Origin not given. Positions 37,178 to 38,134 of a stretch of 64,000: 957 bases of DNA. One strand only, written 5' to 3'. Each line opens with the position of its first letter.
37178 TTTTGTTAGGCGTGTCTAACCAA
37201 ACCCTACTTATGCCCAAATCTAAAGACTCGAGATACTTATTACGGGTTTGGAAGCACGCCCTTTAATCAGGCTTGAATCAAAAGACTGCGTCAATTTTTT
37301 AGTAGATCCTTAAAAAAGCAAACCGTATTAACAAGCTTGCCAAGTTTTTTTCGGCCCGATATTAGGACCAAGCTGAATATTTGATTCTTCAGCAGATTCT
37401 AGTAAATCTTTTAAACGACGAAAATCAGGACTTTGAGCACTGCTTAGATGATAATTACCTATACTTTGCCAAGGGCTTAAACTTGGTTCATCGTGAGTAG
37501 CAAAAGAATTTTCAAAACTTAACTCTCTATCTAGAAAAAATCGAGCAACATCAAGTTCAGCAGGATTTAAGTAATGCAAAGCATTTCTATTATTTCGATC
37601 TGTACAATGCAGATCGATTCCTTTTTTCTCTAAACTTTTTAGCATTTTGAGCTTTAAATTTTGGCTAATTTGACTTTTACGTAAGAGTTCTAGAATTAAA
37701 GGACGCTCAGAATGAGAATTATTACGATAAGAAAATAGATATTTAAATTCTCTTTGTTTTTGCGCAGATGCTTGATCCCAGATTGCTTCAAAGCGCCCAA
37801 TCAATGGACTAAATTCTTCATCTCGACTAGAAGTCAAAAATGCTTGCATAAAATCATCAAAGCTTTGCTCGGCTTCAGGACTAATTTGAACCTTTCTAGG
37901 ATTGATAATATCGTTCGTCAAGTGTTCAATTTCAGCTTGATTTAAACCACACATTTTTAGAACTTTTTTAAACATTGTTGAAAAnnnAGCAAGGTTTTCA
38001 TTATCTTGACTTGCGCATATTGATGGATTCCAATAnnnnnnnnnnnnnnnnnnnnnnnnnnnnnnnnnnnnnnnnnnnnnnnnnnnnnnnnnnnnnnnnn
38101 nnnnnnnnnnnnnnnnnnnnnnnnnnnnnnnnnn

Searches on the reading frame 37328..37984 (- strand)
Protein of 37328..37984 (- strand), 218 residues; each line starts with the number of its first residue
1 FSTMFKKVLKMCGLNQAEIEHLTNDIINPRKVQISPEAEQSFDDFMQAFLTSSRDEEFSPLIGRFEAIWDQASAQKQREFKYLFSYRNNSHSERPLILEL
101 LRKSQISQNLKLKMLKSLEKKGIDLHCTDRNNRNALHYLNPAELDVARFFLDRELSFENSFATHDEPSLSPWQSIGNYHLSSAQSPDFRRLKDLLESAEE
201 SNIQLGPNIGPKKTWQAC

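Call 76: search_protein_families(library=pfam, proteins=[window:37328-37984:-], max_evalue=1)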
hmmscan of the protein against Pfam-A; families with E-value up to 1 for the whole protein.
window:37328-37984:- (218 aa): 1 family
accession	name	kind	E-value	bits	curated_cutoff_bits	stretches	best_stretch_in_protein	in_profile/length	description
PF13637.12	Ank_4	-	0.013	16.3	22.7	1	112-138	10-36/50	Ankyrin repeats (many copies)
